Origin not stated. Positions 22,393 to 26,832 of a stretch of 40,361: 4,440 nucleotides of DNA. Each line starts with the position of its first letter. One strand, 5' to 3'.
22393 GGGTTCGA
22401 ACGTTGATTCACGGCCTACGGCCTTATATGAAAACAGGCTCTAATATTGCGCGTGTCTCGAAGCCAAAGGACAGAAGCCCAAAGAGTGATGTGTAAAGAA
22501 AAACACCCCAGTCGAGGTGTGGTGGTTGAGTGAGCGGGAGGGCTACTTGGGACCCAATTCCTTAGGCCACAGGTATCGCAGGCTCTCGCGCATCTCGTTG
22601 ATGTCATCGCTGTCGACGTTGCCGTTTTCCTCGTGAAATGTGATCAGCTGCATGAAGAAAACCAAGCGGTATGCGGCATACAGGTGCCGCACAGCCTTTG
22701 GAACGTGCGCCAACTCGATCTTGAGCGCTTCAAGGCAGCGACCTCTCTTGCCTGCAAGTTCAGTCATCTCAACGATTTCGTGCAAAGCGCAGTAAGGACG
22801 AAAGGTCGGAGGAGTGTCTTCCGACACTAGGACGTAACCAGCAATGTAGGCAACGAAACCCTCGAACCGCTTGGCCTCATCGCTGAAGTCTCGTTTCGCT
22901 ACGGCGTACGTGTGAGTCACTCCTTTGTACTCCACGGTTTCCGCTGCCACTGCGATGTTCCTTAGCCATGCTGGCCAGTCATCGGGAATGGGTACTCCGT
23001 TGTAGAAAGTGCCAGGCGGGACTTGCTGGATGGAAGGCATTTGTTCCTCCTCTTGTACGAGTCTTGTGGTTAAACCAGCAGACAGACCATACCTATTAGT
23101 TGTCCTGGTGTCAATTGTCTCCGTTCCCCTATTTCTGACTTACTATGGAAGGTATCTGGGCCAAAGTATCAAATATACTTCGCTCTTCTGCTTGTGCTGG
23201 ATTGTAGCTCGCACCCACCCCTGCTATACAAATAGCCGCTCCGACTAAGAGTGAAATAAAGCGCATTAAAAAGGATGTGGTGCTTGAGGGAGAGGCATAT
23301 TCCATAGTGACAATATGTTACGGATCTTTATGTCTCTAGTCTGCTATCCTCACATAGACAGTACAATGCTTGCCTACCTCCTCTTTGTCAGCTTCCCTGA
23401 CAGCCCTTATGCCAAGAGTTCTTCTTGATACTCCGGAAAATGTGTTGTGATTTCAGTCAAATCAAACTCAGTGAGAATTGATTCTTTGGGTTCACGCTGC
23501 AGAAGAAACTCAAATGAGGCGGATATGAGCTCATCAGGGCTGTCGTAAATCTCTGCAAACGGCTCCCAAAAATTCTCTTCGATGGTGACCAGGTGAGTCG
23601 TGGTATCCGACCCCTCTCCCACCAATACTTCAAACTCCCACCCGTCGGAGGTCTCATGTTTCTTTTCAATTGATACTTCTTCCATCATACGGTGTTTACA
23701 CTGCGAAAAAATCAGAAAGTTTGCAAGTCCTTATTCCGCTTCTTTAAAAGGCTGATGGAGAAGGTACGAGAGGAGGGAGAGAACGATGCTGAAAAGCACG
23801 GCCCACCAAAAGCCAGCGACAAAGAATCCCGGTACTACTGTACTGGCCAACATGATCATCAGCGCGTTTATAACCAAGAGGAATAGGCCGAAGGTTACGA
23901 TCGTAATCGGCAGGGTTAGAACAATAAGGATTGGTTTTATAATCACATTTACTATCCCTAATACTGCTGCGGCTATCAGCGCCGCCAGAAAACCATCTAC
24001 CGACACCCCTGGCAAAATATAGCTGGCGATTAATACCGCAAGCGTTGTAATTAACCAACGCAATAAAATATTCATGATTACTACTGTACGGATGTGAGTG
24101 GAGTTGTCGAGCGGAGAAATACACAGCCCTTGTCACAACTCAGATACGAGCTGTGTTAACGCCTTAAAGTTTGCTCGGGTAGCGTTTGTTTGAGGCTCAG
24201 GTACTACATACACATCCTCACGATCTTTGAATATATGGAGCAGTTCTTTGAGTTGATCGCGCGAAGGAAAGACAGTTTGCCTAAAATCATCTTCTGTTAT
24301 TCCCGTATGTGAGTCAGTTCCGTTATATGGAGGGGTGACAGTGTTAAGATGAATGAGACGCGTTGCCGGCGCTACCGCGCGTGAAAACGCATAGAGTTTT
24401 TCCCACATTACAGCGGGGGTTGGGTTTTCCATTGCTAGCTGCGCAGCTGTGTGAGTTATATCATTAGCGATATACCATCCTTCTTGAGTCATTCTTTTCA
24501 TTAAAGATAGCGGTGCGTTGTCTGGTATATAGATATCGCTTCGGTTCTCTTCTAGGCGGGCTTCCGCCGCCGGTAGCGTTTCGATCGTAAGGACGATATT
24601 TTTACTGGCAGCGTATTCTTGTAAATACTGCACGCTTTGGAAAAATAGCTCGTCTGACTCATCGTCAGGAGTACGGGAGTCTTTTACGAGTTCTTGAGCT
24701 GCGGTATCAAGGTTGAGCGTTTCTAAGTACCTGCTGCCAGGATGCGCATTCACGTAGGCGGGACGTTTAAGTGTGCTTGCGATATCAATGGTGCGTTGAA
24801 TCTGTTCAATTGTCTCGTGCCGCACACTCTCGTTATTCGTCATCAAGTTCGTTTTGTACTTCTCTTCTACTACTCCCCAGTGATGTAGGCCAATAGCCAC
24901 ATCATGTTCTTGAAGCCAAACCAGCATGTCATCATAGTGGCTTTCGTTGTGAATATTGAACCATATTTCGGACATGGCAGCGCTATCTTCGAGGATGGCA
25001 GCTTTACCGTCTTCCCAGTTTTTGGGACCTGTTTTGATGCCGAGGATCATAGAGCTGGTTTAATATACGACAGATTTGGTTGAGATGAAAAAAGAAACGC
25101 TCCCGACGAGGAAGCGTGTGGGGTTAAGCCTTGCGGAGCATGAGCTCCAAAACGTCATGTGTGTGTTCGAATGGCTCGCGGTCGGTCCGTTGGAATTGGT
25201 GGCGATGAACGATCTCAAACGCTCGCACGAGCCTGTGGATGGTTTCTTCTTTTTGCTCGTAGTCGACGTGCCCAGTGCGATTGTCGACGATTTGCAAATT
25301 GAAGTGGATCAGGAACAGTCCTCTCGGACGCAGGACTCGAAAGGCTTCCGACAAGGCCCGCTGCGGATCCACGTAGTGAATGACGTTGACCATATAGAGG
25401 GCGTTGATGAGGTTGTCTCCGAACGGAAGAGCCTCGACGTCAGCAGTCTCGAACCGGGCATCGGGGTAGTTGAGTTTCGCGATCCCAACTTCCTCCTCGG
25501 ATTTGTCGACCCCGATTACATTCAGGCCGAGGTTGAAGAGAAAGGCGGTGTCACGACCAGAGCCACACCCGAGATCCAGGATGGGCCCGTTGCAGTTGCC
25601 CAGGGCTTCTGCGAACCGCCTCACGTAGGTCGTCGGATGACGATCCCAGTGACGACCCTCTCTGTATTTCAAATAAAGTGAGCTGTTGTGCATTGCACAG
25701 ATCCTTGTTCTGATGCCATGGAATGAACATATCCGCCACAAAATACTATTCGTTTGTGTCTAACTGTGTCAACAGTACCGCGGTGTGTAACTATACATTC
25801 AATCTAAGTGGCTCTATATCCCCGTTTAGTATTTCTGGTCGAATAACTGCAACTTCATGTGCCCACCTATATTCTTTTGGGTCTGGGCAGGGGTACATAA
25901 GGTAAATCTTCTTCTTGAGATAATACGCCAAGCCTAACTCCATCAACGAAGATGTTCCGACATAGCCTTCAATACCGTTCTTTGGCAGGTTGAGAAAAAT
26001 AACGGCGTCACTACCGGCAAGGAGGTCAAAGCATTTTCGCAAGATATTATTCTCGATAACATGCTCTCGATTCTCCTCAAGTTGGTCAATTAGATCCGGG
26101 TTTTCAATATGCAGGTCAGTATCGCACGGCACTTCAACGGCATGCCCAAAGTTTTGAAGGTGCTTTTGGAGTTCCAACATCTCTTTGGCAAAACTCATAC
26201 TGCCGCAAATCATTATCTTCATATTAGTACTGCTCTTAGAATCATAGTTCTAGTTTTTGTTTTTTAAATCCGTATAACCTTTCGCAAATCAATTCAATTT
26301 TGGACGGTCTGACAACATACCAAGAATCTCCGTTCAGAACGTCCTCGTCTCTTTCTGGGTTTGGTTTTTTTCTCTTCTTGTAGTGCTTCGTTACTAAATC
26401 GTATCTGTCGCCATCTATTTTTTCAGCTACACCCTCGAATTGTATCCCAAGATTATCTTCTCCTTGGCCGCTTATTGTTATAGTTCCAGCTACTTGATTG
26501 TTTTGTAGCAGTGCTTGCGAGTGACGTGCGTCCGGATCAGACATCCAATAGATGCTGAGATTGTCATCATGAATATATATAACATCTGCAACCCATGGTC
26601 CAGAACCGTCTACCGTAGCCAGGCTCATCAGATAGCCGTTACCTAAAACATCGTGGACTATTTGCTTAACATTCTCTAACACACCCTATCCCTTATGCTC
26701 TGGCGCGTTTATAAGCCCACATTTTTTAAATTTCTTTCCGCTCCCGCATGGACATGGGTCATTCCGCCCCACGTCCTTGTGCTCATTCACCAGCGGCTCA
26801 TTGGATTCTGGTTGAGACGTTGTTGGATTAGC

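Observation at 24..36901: Two translation-signal classes: SD-less housekeeping backbone versus about eight self-contained, GC-richer cassettes with strong SDs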

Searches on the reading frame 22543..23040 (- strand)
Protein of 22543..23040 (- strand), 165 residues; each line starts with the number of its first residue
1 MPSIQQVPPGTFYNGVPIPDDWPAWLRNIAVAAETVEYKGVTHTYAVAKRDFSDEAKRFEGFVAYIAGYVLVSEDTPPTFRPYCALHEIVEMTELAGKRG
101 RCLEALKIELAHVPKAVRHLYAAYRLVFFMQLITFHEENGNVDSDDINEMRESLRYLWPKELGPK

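Call 7: search_protein_families(library=pfam, proteins=[window:22543-23040:-], max_evalue=0.01)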
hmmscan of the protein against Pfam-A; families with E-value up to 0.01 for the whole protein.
window:22543-23040:- (165 aa): 0 families

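Call 36: search_protein_families(library=phrogs, proteins=[window:22543-23040:-], max_evalue=0.01)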
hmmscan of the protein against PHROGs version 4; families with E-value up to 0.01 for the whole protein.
window:22543-23040:- (165 aa): 0 families

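Call 37: search_protein_families(library=ncbifam, proteins=[window:22543-23040:-], max_evalue=0.01)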
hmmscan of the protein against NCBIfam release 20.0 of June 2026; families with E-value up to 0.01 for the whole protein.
window:22543-23040:- (165 aa): 0 families

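Call 39: find_related_loci(query=window:22543-23040:-, collection=viral_contigs, flank=5000)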
Query window:22543-23040:- (165 aa) in viral_contigs; peptide patterns used: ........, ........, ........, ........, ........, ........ (x = any residue, [..] = any of these).
9 stretches matched a pattern, but none encodes a relative of the query by tblastn (E <= 1e-3).

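Call 60: search_dna_similar(query=window:22543-23040:-, collection=plasmids, mode=protein, max_evalue=0.001, max_rows=10)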
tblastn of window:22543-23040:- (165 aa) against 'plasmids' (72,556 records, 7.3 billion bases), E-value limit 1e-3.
No match.

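Call 90: search_solved_structures(query=window:22543-23040:-, max_evalue=1)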
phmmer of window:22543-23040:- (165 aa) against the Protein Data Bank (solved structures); distinct sequences matched with E-value up to 1: 5.
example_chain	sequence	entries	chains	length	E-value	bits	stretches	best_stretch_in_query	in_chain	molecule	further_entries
5vfp_Y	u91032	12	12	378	0.097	15.5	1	44-137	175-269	26S proteasome non-ATPase regulatory subunit 6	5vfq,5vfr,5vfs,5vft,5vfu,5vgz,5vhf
12bm_Y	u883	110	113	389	0.1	15.4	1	44-137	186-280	26S proteasome non-ATPase regulatory subunit 6 | RPN7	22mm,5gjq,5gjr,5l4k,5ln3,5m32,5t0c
6epc_R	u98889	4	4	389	0.1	15.4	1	44-137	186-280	Proteasome (Prosome, macropain) 26S subunit, non-ATPase, 6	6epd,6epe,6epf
3b02_A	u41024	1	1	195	0.68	12.8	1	63-141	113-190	Transcriptional regulator, Crp family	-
5i2d_G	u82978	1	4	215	0.87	12.4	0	63-141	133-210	Transcriptional regulator, Crp family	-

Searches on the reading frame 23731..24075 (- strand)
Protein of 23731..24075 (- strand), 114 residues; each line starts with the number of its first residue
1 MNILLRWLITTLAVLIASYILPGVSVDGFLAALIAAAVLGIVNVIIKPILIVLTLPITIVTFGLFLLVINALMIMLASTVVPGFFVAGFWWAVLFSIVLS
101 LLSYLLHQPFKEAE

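Call 7: search_protein_families(library=pfam, proteins=[window:23731-24075:-], max_evalue=0.01)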
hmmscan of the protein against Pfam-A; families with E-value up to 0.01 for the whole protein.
window:23731-24075:- (114 aa): 1 family
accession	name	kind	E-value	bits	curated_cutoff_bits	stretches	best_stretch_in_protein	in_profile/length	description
PF04020.18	Phage_holin_4_2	-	5.7e-36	123.7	28.8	1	1-104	1-104/105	Mycobacterial 4 TMS phage holin, superfamily IV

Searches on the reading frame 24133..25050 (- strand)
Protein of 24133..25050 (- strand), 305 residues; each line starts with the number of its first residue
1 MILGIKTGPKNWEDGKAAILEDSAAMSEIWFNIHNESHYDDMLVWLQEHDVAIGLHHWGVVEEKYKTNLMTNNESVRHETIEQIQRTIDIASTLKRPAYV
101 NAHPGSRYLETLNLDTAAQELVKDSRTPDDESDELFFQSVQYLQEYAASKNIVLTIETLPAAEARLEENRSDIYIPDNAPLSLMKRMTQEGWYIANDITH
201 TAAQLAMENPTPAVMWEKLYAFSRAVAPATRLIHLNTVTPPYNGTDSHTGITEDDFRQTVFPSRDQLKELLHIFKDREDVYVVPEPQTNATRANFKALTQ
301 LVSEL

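Call 7: search_protein_families(library=pfam, proteins=[window:24133-25050:-], max_evalue=0.01)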
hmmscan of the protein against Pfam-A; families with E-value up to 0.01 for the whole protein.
window:24133-25050:- (305 aa): 1 family
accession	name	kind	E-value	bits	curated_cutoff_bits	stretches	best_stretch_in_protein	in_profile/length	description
PF01261.30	AP_endonuc_2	-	3.4e-10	40.5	31.1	1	40-251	31-202/249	Xylose isomerase-like TIM barrel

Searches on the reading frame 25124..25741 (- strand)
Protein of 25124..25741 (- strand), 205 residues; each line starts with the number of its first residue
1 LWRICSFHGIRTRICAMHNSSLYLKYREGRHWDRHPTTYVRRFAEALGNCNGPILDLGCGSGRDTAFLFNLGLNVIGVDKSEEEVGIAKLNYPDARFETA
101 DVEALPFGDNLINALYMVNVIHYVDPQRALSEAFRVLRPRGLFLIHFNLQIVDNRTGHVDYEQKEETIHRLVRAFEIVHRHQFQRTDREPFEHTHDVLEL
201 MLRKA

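Call 7: search_protein_families(library=pfam, proteins=[window:25124-25741:-], max_evalue=0.01)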
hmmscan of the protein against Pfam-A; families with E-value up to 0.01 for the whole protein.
window:25124-25741:- (205 aa): 9 families
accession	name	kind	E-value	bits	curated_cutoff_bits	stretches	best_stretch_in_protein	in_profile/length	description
PF08241.18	Methyltransf_11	-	2.3e-21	76.7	21.2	1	55-145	1-95/95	Methyltransferase domain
PF13649.12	Methyltransf_25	-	2.5e-18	67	27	1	54-141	1-97/97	Methyltransferase domain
PF13847.12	Methyltransf_31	-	4.6e-14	52.7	27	1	52-145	5-109/145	Methyltransferase domain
PF13489.12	Methyltransf_23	-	1.5e-11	44.7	27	1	39-177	12-150/164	Methyltransferase domain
PF08242.18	Methyltransf_12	-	3e-11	44.3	30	1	55-143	1-98/98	Methyltransferase domain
PF03848.20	TehB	-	1.7e-05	24.8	20.4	1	52-87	32-67/193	Tellurite resistance protein TehB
PF01555.25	N6_N4_Mtase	-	0.0003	21.3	26.7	0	29-89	160-220/221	DNA methylase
PF01209.24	Ubie_methyltran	-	0.0012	18.7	20.1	1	53-145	50-151/233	ubiE/COQ5 methyltransferase family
PF05148.21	Methyltransf_8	-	0.0034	17.7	27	1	31-145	54-156/219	Hypothetical methyltransferase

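Call 36: search_protein_families(library=phrogs, proteins=[window:25124-25693:-], max_evalue=0.01)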
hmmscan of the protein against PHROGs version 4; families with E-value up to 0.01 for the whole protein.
window:25124-25693:- (189 aa): 6 families
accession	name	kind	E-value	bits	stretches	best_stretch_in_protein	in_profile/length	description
phrog_22502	-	other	4e-08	34.3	1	37-130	74-174/276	methyltransferase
phrog_4752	-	other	4.1e-07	30.5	1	23-148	40-177/241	tRNA methyltransferase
phrog_28702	-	unknown function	2.6e-05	25.2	1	24-118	30-124/247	-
phrog_23522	-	unknown function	0.00055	20.6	1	37-132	54-156/273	-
phrog_954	-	other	0.0014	18.9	0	111-133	147-169/229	DNA methyltransferase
phrog_9906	-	unknown function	0.0038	17.6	1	36-69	107-140/272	-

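Call 37: search_protein_families(library=ncbifam, proteins=[window:25124-25693:-], max_evalue=0.01)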
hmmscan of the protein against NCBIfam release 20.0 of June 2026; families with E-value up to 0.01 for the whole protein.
window:25124-25693:- (189 aa): 27 families (the best 25 are shown)
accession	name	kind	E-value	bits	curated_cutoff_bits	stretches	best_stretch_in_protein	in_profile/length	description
NF045667.1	MTase_DVU1556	equivalog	1.1e-15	57.7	155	1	36-129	24-119/213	DVU_1556 family methyltransferase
NF047649.1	MTase_UXPK_star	exception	4.8e-12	45.5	460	1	37-130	80-182/283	methyltransferase/UXPK-star double selenoprotein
TIGR01934.1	MenG_MenH_UbiE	subfamily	6.5e-11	42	158.35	1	34-129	39-141/223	ubiquinone/menaquinone biosynthesis methyltransferase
NF001244.0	PRK00216.1-5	equivalog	6.6e-10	38.7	216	1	31-129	48-153/236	bifunctional demethylmenaquinone methyltransferase/2-methoxy-6-polyprenyl-1,4-benzoquinol methylase UbiE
NF041820.1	daptide_MTase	equivalog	8.7e-10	38.5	175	1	22-73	24-75/243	daptide-type RiPP biosynthesis methyltransferase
NF008823.0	PRK11873.1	subfamily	2.6e-09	37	263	1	38-129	81-181/272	arsenite methyltransferase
TIGR02072.1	BioC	equivalog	8e-09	35.7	184.95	1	36-129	36-132/244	malonyl-ACP O-methyltransferase BioC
NF041537.1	ArsM_AhpD_UU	exception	1.1e-08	34.2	510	1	38-130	80-181/345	arsenite methyltransferase/AhpD domain selenoprotein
NF002463.0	PRK01683.1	equivalog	4.4e-08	33.1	297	1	3-141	5-136/258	trans-aconitate 2-methyltransferase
NF040539.1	AST_met_ArsM_2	exception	4.7e-08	33.2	240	1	33-128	55-162/262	putative arsinothricin biosynthesis methyltransferase ArsM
NF041536.1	ArsM_DUF2284_UU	exception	5.6e-08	31.5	575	1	37-132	79-183/459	arsenite methyltransferase/DUF2284 domain selenoprotein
NF045649.1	2X_seleno_MduS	exception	1.2e-07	31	380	1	36-128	43-146/338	methyltransferase domain-containing selenoprotein MduS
NF007610.0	PRK10258.1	equivalog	1.6e-07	31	342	1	38-127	46-136/251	malonyl-ACP O-methyltransferase BioC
NF045825.1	FAmtase_mtf2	equivalog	4.5e-07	29.3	400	1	38-129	62-158/248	fatty-acid O-methyltransferase Mtf2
TIGR01983.1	UbiG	equivalog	6.5e-07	28.9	102.95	1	37-129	52-151/228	bifunctional 2-polyprenyl-6-hydroxyphenol methylase/3-demethylubiquinol 3-O-methyltransferase UbiG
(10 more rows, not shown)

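Call 41: find_related_loci(query=window:25124-25693:-, collection=viral_contigs, flank=5000)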
Query window:25124-25693:- (189 aa) in viral_contigs; peptide patterns used: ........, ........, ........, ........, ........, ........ (x = any residue, [..] = any of these).
2 stretches matched a pattern, but none encodes a relative of the query by tblastn (E <= 1e-3).

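Call 43: find_homologous_proteins(query=window:25124-25693:-, max_evalue=0.001)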
Query window:25124-25693:- (189 aa): 16 proteins with E <= 0.001 among 104 candidates.
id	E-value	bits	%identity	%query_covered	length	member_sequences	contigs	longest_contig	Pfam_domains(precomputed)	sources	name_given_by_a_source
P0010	4.1e-17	81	45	51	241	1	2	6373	PF07021.19,PF13847.13,PF13489.13,PF13649.13,PF01728.26,PF01209.25,PF08241.19,PF08242.19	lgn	-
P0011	2.0e-15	75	43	56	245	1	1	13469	PF07021.19,PF13847.13,PF13489.13,PF13649.13,PF01209.25,PF08241.19,PF08242.19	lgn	-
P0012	6.0e-15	74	44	56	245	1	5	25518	PF07021.19,PF13847.13,PF13489.13,PF13649.13,PF01209.25,PF08241.19,PF08242.19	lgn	-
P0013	2.6e-12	65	41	48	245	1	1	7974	PF07021.19,PF13847.13,PF13489.13,PF13649.13,PF01209.25,PF08241.19,PF08242.19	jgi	-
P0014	6.2e-12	64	40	48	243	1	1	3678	PF13847.13,PF13489.13,PF13649.13,PF01209.25,PF08241.19,PF08242.19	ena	-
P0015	7.9e-12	63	38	48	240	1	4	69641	PF07021.19,PF13847.13,PF13489.13,PF13649.13,PF01209.25,PF08241.19,PF08242.19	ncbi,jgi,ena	jgi:ubiquinone/menaquinone biosynthesis C-methylase UbiE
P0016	1.8e-11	62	42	56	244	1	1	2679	PF07021.19,PF13847.13,PF13489.13,PF13649.13,PF01209.25,PF08241.19,PF08242.19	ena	-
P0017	7.8e-10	57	39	51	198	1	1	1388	PF13847.13,PF13489.13,PF05724.18,PF13649.13,PF08241.19,PF08242.19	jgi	-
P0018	3.8e-9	55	40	52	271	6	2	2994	PF13847.13,PF13489.13,PF13649.13,PF01209.25,PF08241.19,PF08242.19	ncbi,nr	ncbi:MAG: methyltransferase domain-containing protein [Alphaproteobacteria bacterium]|nr:methyltrans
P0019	9.4e-9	53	35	57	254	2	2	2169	PF07021.19,PF13847.13,PF13489.13,PF13649.13,PF01209.25,PF08241.19,PF08242.19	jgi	-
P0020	7.8e-8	50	46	48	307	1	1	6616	PF13847.13,PF13489.13,PF13649.13,PF01209.25,PF08241.19,PF08242.19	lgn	-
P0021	2.6e-6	45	35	60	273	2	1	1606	PF07021.19,PF13847.13,PF13489.13,PF02353.27,PF05175.21,PF13649.13,PF01209.25,PF08241.19,PF08242.19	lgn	-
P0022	1.9e-5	43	36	68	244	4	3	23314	PF07021.19,PF13847.13,PF13489.13,PF06325.20,PF02353.27,PF05175.21,PF13649.13,PF01209.25,PF08241.19,PF08242.19,PF05401.17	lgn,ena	-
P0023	1.2e-4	40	35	49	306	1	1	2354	PF13847.13,PF13489.13,PF08003.18,PF12840.14,PF13649.13,PF01022.27,PF01209.25,PF08241.19,PF08242.19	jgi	-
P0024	2.0e-4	39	35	54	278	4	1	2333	PF13847.13,PF13489.13,PF13649.13,PF01209.25,PF08241.19,PF08242.19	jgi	jgi:ubiquinone/menaquinone biosynthesis C-methylase UbiE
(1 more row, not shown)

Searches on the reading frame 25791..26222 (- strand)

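Call 8: search_protein_families(library=pfam, proteins=[window:25791-26222:-], max_evalue=0.01)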
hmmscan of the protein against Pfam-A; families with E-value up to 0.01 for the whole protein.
window:25791-26222:- (143 aa): 1 family
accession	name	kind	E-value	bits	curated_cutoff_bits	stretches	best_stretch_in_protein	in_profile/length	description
PF05014.21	Nuc_deoxyrib_tr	-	0.00037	21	28.8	1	6-111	4-98/117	Nucleoside 2-deoxyribosyltransferase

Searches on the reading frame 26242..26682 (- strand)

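Call 8: search_protein_families(library=pfam, proteins=[window:26242-26682:-], max_evalue=0.01)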
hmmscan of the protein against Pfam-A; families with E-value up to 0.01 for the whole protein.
window:26242-26682:- (146 aa): 1 family
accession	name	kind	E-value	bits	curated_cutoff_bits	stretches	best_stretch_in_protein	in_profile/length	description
PF01243.27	PNPOx_N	-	2.9e-08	34.5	28.1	1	12-133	8-120/120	Pyridoxamine 5'-phosphate oxidase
